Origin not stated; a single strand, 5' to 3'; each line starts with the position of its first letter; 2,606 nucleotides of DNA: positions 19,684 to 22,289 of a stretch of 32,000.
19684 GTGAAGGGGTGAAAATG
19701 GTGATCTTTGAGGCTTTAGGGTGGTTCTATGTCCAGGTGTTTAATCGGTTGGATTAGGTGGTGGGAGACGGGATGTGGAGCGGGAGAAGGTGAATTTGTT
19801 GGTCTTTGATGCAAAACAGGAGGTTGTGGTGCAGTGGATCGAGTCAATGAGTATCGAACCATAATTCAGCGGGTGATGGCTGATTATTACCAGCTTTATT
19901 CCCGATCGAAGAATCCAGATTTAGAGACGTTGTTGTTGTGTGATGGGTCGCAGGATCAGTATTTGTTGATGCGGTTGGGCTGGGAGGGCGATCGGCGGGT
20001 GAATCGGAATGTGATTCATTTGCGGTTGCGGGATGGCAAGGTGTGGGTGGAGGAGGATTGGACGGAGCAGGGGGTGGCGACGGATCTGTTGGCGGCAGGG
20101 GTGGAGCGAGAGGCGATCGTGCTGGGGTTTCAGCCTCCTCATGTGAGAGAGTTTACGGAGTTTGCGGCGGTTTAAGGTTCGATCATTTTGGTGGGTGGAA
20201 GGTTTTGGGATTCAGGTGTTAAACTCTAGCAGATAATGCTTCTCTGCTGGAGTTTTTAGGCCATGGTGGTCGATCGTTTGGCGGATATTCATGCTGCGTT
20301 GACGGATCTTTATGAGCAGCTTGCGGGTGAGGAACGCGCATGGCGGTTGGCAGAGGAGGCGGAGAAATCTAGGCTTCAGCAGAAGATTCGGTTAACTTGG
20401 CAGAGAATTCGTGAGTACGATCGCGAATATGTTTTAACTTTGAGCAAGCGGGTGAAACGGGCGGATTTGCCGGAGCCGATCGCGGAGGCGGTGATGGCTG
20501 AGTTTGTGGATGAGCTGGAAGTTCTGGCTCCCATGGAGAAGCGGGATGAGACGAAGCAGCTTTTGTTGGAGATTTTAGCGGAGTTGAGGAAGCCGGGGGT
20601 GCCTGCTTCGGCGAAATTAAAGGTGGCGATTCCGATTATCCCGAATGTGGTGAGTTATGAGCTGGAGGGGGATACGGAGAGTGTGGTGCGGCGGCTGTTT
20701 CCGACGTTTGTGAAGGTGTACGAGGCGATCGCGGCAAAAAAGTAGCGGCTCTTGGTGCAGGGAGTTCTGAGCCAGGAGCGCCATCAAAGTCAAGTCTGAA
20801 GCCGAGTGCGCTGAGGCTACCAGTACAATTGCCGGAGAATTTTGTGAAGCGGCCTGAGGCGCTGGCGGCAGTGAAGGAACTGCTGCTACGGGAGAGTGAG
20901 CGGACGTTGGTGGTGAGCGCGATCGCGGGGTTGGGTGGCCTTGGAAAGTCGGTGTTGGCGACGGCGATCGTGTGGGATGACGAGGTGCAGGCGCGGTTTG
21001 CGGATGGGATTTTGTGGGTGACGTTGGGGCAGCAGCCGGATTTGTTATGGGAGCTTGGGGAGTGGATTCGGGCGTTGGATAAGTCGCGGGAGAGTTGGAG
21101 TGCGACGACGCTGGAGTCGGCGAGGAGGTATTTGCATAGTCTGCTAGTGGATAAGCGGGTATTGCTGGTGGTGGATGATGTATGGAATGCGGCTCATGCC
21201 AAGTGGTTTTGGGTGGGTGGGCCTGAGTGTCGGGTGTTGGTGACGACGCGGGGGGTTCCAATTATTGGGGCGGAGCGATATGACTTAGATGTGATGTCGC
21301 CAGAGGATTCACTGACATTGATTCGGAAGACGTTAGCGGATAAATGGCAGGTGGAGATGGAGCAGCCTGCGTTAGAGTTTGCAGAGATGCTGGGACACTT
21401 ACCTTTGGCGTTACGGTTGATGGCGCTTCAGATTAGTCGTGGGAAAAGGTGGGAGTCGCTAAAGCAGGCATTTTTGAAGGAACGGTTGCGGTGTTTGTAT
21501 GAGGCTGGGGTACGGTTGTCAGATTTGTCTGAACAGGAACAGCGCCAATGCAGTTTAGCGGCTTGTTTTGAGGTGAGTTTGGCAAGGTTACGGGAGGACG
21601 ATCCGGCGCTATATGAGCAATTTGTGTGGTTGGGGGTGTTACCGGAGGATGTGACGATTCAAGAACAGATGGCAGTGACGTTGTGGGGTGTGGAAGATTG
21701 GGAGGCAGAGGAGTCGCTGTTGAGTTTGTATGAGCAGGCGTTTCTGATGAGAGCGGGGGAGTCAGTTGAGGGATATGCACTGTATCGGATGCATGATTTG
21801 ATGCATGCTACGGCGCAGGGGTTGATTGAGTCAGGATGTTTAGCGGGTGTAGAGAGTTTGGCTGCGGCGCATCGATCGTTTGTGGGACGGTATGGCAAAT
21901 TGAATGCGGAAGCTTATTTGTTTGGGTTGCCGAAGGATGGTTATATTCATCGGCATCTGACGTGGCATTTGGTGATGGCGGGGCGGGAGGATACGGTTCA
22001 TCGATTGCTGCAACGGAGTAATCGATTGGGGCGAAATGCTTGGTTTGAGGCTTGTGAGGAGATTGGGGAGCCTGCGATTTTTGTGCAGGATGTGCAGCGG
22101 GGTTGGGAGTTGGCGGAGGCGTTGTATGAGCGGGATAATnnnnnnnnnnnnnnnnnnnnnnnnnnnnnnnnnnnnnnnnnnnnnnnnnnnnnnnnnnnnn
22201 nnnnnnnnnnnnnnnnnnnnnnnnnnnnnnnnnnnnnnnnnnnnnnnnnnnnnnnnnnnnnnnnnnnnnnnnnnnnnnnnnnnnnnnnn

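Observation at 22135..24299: Abrupt codon-regime and GC break inside the STAND gene, exactly at the NOD/sensor boundary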

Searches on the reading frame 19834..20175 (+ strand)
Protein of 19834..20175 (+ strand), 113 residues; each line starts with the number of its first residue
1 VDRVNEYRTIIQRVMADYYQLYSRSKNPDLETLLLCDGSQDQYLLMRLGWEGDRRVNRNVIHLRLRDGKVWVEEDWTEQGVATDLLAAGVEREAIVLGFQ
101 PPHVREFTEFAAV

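Call 7: search_protein_families(library=pfam, proteins=[window:19834-20175:+], max_evalue=0.01)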
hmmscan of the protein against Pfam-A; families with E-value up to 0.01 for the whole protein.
window:19834-20175:+ (113 aa): 1 family
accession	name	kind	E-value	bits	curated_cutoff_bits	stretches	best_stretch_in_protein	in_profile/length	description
PF08869.16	XisI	-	6.7e-39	133.1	25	1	1-111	1-109/110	XisI protein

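Call 29: search_protein_families(library=padloc, proteins=[window:19834-20175:+], max_evalue=0.01)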
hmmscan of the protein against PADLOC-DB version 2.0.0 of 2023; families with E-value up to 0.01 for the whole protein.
window:19834-20175:+ (113 aa): 0 families

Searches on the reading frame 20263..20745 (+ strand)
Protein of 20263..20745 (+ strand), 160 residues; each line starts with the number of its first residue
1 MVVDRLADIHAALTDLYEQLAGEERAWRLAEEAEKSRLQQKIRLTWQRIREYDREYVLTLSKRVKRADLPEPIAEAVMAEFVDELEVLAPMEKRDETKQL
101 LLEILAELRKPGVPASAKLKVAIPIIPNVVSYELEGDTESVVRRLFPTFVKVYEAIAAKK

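Call 7: search_protein_families(library=pfam, proteins=[window:20263-20745:+], max_evalue=0.01)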
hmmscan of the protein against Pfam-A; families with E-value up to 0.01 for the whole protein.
window:20263-20745:+ (160 aa): 0 families

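Call 29: search_protein_families(library=padloc, proteins=[window:20263-20745:+], max_evalue=0.01)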
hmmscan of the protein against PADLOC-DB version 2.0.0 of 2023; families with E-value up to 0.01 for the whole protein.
window:20263-20745:+ (160 aa): 0 families

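Call 63: find_related_loci(query=A6, collection=metagenome_contigs, flank=3000)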
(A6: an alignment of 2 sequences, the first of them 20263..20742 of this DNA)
Query A6 (160 aa) in metagenome_contigs; peptide patterns used: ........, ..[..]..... (x = any residue, [..] = any of these).
239 stretches matched a pattern; 2 encode a relative of the query (tblastn E <= 1e-3); 2 distinct loci.
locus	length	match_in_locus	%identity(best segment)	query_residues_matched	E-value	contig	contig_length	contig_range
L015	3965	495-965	71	4-160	1e-71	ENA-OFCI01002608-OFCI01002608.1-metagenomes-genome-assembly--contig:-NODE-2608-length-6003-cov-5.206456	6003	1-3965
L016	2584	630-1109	66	1-160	5e-67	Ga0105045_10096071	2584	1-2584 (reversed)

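Call 75: search_protein_families(library=ncbifam, proteins=[window:20263-20742:+], max_evalue=0.01)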
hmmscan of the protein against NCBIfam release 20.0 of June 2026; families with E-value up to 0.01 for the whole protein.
window:20263-20742:+ (160 aa): 0 families

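Call 79: predict_structure(protein=window:20263-20742:+)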
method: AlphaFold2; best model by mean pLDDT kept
length: 160 residues; sequences in the alignment: 1
mean_pLDDT: 64.2   pTM: 0.54
mean pLDDT of the five models: 64.2, 57.9, 43.6, 43.3, 38.7
residues with pLDDT >= 90: 0; 70-90: 61; 50-70: 65; < 50: 34
segments of 3 or more residues with pLDDT < 50: 1-6, 26-29, 40-50, 131-139
pLDDT, mean of each block of 10 residues (from residue 1): 49 59 51 52 47 60 75 78 75 74 85 86 71 44 59 59
secondary structure, 60 per line:
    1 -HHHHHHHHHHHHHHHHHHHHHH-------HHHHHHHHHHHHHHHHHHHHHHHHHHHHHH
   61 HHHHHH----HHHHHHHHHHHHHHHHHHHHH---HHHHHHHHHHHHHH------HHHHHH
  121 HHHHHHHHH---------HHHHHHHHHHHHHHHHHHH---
elements in order: H2-23 H31-66 H71-91 H95-108 H115-129 H139-157

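Call 80: search_solved_structures(query=A8, max_evalue=1)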
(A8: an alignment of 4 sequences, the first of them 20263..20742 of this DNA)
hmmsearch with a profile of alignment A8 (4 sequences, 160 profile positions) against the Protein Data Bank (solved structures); distinct sequences matched with E-value up to 1: 5.
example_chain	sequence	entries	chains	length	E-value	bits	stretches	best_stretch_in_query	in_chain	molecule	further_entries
4wj1_A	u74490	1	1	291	0.15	15.4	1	21-80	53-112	Antigen MTB48, Mycobacterial protein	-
4wj2_A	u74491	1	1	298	0.16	15.3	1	21-80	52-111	Antigen MTB48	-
8gjh_A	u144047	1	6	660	0.63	13.4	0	51-114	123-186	Bifunctional polymyxin resistance protein ArnA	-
7wnk_A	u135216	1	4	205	0.83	13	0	51-113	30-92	Superoxide dismutase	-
7wnl_A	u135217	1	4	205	0.87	12.9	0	51-113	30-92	Superoxide dismutase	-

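Call 87: fold_search(model_id=the predicted structure, library=pdb)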
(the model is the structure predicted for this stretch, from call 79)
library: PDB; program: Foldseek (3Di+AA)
matches with E <= 10: 104; with E <= 0.001: 0
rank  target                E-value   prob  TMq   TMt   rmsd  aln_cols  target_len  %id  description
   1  2l7a_MODEL_1_A        2.0e+00  0.13  0.23  0.26  13.7       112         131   16  Solution Structure of the R3 Domain of Talin (released 2011-12-21)
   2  7xge_A                2.1e+00  0.14  0.27  0.26  17.9       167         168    9  Crystal structure of MCL-1 in complex with computationally designed inhibitor protein (released 2022-07-20)
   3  8tm9_A                2.1e+00  0.10  0.25  0.19  17.3       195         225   15  Computationally designed tunable C2 symmetric tandem repeat homodimer, D_3_633_8x bound to peptide (released 2024-12-11)
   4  1u6h_A                2.1e+00  0.10  0.24  0.17  16.3       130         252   12  Vinculin head (0-258) in complex with the talin vinculin binding site 2 (849-879) (released 2005-01-18)
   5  8dt0_B                2.2e+00  0.13  0.28  0.31  15.6       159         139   21  Scaffolding protein functional sites using deep learning (released 2022-08-10)
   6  1x90_A                2.3e+00  0.15  0.29  0.31  15.5       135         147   10  Crystal structure of mutant form B of a pectin methylesterase inhibitor from Arabidopsis (released 2004-12-28)
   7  1ls4_MODEL_1_A        2.4e+00  0.16  0.31  0.31   9.3       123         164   12  NMR structure of apolipophorin-III from Locusta migratoria (released 2003-06-17)
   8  7qnl                  2.4e+00  0.10  0.28  0.20  16.0       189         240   13  LOV2-DARPIN FUSION - D4_DeltaLOV (released 2023-07-05)
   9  9jhq                  2.6e+00  0.13  0.23  0.07   9.5       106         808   17  Crystal structure of GodF, a post-translational modification enzyme involved in the biosynthesis of goadsporin (released 2025-09-10)
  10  4m70_H                3.0e+00  0.07  0.19  0.23  10.2       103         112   16  Crystal structure of potato Rx-CC domain in complex with RanGAP2-WPP domain (released 2013-11-13)
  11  5vt4_A                3.2e+00  0.20  0.28  0.09   6.6        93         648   19  Sco GlgEI-V279S in complex with a pyrolidene-based methyl-phosphonate compound (released 2017-06-07)
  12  6o7i_B                3.2e+00  0.07  0.22  0.24  15.3       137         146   10  Cryo-EM structure of Csm-crRNA-target RNA ternary bigger complex in complex with cA4 in type III-A CRISPR-Cas system (released 2019-07-31)
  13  9fqr_D6               3.2e+00  0.02  0.16  0.11  35.6       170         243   16  96-nm repeat of axonemal doublet microtubules from bovine sperm (released 2025-03-26)
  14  8s2p_AAA              3.3e+00  0.04  0.18  0.16  17.3       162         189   13  Crystal structure of Borrelia burgdorferi paralogous family 12 outer surface protein BBH37 (space group p21) (released 2025-03-05)
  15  7xge_C                3.5e+00  0.11  0.28  0.28  17.7       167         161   10  Crystal structure of MCL-1 in complex with computationally designed inhibitor protein (released 2022-07-20)
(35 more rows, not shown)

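Call 92: search_protein_families(library=pfam, proteins=[L016:1112-2581:+], max_evalue=1)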
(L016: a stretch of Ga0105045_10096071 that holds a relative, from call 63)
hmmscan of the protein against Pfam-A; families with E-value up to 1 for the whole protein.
L016:1112-2581:+ (490 aa): 28 families (the best 25 are shown)
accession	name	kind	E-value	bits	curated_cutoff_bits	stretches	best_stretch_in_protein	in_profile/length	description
PF25199.1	nSTAND_NTPase5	-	4e-22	79.1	34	1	48-182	2-137/145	Novel STAND NTPase 5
PF13428.12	TPR_14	-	6.7e-09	36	23.5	2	443-483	3-43/44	Tetratricopeptide repeat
PF14559.12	TPR_19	-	3.6e-08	34.1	25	1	419-480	3-63/68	Tetratricopeptide repeat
PF07719.23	TPR_2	-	6.5e-08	32.6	27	2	442-474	2-34/34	Tetratricopeptide repeat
PF23231.1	HAT_Syf1_CNRKL1_C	-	1.7e-05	24.2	27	2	389-456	260-331/397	Pre-mRNA-splicing factor Syf1/CRNKL1 C-terminal HAT repeat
PF23241.1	HAT_PRP39_C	-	2.5e-05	24.8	33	2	383-452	70-138/139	PRP39 C-terminal HAT repeat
PF23240.1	HAT_PRP39_N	-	0.00021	21.8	27.7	1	419-482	26-89/168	PRP39 N-terminal HAT repeat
PF13432.12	TPR_16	-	0.0005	20.9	32.7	1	414-474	4-64/65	Tetratricopeptide repeat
PF13181.12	TPR_8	-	0.00061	20.2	25.7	0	452-474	12-34/34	Tetratricopeptide repeat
PF20720.3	nSTAND3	-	0.0033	17.6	27.2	1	83-123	12-52/155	Novel STAND NTPase 3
PF23914.1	TPR_CcmH_CycH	-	0.0034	17.7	42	1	416-469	96-149/158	Cytochrome c-type biogenesis protein H TPR domain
PF13431.12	TPR_17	-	0.0044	17.6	24.4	0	429-462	1-34/34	Tetratricopeptide repeat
PF00515.34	TPR_1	-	0.0074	16.5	27.8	0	446-474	6-34/34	Tetratricopeptide repeat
PF13424.12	TPR_12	-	0.0087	16.7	30.1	1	410-470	6-74/77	Tetratricopeptide repeat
PF05843.20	Suf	-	0.013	14.5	24.7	1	410-466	17-76/532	Suppressor of forked protein (Suf)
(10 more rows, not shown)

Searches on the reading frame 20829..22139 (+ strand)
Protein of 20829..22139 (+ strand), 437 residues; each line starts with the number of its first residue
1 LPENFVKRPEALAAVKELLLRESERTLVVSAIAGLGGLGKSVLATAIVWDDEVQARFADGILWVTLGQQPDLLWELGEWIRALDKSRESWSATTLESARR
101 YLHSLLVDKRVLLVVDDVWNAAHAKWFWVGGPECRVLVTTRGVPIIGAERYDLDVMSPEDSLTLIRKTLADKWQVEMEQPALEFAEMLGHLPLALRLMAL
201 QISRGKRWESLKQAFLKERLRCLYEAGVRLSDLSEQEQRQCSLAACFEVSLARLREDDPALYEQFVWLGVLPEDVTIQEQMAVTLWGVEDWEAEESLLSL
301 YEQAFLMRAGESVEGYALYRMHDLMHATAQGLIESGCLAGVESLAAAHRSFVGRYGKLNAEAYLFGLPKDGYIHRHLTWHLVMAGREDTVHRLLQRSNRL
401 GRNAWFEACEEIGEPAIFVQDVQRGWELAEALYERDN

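Call 12: find_homologous_proteins(query=window:20829-22139:+)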
Query window:20829-22139:+ (437 aa): 364 proteins with E <= 0.001 among 8000 candidates; the best 120 are listed.
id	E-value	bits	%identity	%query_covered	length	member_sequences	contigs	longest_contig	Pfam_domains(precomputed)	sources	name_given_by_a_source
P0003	4.1e-181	621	67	100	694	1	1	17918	PF19959.5,PF00931.29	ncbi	ncbi:MAG: hypothetical protein B0A82_23595, partial [Alkalinema sp. CACIAM 70d]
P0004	5.7e-165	567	58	100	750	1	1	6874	PF17908.7,PF00931.29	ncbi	ncbi:MAG: NB-ARC domain-containing protein, partial [Cyanobacteria bacterium P01_F01_bin.86]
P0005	1.1e-160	553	60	97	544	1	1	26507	PF00931.29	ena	-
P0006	2.2e-154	532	59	100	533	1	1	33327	PF00931.29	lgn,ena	-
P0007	7.5e-141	488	56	100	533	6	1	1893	PF00931.29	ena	-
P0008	2.1e-140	486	56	100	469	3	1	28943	PF00931.29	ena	-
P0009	2.0e-137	477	55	99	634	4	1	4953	PF00931.29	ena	-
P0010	5.3e-136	472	54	100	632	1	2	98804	PF19959.5,PF00931.29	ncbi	ncbi:NB-ARC domain-containing protein [Phormidesmis sp. 146-35]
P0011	8.0e-134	465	66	76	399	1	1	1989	PF23559.2,PF00931.29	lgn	-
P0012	8.9e-134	465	53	100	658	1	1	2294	PF17908.7,PF19959.5,PF00931.29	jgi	jgi:hypothetical protein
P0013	3.1e-133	463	53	100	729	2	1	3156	PF00931.29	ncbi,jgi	jgi:hypothetical protein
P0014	3.5e-132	459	53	100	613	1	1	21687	PF00931.29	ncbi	-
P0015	6.4e-126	439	54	91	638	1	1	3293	PF17908.7,PF00931.29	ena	-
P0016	4.7e-125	436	58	87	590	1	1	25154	PF00931.29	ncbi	ncbi:hypothetical protein IQ266_20965, partial [filamentous cyanobacterium LEGE 11480]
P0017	4.2e-120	420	53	100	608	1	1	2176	PF19959.5,PF00931.29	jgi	jgi:hypothetical protein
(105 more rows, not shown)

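Call 15: find_encoding_contigs(protein=P0003, flank=10000, max_places=3)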
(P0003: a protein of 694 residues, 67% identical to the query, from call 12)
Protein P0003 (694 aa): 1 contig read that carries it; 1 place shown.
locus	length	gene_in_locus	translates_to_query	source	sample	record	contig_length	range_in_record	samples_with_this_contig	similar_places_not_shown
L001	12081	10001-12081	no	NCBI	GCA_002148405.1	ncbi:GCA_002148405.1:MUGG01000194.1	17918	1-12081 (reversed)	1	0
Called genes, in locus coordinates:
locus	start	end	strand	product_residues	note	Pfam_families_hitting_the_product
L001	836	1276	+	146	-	PF03960:ArsC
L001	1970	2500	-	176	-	PF24301:FraC (weak)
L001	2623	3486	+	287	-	PF03881:Fructosamin_kin, PF01636:APH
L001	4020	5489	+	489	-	PF13492:GAF_3 (faint), PF01590:GAF, PF13185:GAF_2, PF00512:HisKA, PF02518:HATPase_c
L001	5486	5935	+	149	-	PF00072:Response_reg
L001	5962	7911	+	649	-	PF00072:Response_reg, PF08447:PAS_3, PF00512:HisKA, PF02518:HATPase_c, PF00072:Response_reg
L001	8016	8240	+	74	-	-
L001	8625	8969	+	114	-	-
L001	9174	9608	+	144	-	PF08814:XisH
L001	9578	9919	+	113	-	PF08869:XisI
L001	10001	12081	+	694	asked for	PF19959:EAD4, PF00931:NB-ARC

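Call 57: find_encoding_contigs(protein=P0010, flank=8000, max_places=2)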
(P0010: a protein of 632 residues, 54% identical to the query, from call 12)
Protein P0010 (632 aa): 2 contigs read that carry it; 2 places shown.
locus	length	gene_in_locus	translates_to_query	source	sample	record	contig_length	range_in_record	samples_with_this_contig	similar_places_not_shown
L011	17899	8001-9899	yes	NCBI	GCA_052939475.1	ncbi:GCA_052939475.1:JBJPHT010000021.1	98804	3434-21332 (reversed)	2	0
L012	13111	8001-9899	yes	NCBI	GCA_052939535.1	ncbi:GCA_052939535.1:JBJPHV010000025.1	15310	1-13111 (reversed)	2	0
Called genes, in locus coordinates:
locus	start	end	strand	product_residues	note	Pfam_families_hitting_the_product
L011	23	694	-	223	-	PF00027:cNMP_binding, PF13545:HTH_Crp_2, PF00325:Crp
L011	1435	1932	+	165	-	-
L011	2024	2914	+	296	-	PF00561:Abhydrolase_1, PF12146:Hydrolase_4, PF12697:Abhydrolase_6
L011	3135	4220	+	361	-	-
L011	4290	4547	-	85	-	-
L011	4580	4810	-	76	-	-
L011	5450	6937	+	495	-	PF10069:DICT, PF00512:HisKA, PF02518:HATPase_c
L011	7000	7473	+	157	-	PF08847:Crr6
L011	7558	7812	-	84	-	-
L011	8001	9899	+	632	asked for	PF19959:EAD4, PF00931:NB-ARC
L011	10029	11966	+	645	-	-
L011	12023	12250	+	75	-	-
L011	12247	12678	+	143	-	PF01850:PIN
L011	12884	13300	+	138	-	PF01710:HTH_Tnp_IS630 (weak)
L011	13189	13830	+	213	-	PF13358:DDE_3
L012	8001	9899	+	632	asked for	PF19959:EAD4, PF00931:NB-ARC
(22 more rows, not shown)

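Call 58: find_encoding_contigs(protein=P0006, flank=8000, max_places=2)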
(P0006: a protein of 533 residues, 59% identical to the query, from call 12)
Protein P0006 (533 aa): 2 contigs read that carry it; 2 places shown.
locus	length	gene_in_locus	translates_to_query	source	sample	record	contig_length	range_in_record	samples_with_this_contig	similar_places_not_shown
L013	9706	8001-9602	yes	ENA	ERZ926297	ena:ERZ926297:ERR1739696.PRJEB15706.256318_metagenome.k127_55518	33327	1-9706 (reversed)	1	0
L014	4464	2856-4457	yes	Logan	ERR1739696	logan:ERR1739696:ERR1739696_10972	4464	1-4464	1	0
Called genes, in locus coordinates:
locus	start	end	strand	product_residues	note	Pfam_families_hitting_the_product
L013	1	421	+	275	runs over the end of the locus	PF03099:BPL_LplA_LipB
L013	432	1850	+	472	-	PF01551:Peptidase_M23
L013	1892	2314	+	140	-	PF13279:4HBT_2, PF03061:4HBT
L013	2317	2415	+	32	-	-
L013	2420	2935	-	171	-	-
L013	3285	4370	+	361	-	PF01571:GCV_T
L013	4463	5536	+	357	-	PF01370:Epimerase, PF16363:GDP_Man_Dehyd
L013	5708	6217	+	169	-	PF11210:DUF2996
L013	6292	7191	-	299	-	PF12146:Hydrolase_4 (weak), PF00561:Abhydrolase_1, PF12697:Abhydrolase_6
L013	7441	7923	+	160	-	-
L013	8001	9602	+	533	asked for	PF00931:NB-ARC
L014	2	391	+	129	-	?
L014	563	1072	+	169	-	PF11210:DUF2996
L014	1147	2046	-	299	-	PF12146:Hydrolase_4 (weak), PF00561:Abhydrolase_1, PF12697:Abhydrolase_6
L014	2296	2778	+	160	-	-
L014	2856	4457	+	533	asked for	PF00931:NB-ARC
